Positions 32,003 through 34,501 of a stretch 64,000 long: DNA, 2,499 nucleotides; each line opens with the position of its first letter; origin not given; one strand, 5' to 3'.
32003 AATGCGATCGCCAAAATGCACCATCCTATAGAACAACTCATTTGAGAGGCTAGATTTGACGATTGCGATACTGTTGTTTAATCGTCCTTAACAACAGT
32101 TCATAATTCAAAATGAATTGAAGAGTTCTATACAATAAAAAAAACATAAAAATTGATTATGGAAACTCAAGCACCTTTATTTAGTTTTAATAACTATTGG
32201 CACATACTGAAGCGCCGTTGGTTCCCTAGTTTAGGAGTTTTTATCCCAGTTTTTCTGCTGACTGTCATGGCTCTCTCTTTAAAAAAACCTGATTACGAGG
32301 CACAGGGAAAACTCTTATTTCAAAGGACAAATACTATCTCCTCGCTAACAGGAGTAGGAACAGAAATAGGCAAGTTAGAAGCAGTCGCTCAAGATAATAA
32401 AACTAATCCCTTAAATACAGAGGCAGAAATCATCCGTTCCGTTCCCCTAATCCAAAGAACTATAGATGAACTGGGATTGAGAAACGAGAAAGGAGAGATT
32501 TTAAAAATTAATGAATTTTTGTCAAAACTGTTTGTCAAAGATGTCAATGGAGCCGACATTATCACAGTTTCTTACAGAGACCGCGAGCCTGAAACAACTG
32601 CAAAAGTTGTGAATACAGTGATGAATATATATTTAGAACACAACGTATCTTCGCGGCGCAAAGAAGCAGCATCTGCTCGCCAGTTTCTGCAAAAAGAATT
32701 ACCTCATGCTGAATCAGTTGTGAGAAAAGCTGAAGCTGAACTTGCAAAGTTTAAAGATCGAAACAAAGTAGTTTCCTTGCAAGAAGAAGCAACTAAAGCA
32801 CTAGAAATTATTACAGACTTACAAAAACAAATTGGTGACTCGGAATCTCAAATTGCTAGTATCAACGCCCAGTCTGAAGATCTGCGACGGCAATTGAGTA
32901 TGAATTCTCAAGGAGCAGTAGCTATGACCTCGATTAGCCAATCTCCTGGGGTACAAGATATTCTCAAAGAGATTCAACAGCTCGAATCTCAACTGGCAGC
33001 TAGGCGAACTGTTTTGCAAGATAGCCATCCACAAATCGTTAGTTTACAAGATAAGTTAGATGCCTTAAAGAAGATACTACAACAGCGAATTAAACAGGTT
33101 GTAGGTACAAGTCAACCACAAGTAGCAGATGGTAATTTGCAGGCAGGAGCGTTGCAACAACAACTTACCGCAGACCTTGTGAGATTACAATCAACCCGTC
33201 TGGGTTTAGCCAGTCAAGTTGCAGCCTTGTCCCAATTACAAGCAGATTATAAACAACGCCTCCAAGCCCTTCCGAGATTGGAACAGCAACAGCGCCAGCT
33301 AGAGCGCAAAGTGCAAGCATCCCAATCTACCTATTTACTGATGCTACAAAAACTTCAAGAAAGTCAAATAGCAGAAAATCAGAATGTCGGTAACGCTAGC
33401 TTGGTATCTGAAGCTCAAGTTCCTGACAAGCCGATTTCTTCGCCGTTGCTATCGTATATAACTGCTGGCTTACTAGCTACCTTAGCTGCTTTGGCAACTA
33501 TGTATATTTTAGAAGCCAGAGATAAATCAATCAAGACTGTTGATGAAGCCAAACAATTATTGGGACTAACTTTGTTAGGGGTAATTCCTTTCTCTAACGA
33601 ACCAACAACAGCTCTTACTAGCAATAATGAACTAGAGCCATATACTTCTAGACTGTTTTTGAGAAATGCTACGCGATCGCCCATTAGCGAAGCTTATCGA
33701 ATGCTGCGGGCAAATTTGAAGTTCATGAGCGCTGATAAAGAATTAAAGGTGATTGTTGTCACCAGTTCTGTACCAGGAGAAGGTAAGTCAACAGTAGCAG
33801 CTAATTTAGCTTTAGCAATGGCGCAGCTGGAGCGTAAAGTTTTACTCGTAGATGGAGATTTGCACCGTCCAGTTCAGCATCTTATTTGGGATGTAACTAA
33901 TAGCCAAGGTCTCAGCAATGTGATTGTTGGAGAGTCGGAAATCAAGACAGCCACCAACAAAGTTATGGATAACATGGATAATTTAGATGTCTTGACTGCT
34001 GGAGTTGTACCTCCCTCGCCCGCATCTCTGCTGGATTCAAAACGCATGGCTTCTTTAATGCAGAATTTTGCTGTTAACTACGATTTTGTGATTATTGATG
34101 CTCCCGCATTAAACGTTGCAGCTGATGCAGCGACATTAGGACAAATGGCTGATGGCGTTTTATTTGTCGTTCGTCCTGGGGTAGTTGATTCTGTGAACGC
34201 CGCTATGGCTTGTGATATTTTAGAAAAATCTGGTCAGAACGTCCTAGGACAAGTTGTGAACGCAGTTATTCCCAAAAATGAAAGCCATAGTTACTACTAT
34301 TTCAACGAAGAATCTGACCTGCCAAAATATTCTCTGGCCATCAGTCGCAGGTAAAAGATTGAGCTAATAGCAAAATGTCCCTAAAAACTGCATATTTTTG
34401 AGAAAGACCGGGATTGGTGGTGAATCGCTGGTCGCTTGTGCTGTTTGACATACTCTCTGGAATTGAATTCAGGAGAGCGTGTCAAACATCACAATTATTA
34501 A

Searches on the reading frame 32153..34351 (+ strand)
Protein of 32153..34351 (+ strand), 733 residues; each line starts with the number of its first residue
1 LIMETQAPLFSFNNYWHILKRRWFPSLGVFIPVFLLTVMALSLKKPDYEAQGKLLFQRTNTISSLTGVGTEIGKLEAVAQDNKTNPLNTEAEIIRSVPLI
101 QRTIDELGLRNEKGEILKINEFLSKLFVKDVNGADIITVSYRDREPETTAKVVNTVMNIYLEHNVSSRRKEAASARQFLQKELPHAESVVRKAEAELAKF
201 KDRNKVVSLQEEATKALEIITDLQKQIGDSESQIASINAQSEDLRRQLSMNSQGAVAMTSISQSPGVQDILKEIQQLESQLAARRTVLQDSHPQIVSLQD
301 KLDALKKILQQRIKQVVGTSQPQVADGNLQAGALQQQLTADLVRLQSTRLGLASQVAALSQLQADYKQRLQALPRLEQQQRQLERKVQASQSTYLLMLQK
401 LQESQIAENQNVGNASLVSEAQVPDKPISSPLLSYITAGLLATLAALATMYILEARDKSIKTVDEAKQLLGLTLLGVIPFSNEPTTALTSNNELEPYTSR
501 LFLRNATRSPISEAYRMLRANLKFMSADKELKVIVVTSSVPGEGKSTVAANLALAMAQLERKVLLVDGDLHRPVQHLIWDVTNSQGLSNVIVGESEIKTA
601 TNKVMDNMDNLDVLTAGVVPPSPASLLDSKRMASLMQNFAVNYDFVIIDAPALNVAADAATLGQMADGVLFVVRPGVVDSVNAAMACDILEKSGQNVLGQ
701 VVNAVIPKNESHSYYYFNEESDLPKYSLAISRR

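Call 8: search_protein_families(library=pfam, proteins=[window:32153-34351:+], max_evalue=0.001)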
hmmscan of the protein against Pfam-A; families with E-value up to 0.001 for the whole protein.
window:32153-34351:+ (733 aa): 6 families
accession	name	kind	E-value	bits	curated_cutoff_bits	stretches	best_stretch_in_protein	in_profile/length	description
PF13614.12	AAA_31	-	2.1e-11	44.5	27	1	532-674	2-148/177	AAA domain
PF10609.15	ParA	-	8.2e-11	42.2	27.1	1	532-719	4-191/246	NUBPL iron-transfer P-loop NTPase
PF13807.11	GNVR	-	8.9e-10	38.8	27.7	1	377-448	3-75/82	G-rich domain on putative tyrosine kinase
PF01656.29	CbiA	-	2.6e-08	34.3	25.4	1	534-628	1-54/125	CobQ/CobB/MinD/ParA nucleotide binding domain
PF06564.18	CBP_BcsQ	-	1.8e-06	28.1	21.3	1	534-676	4-148/234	Cellulose biosynthesis protein BcsQ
PF09140.17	MipZ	-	0.00017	21.4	20.7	1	533-668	2-124/262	ATPase MipZ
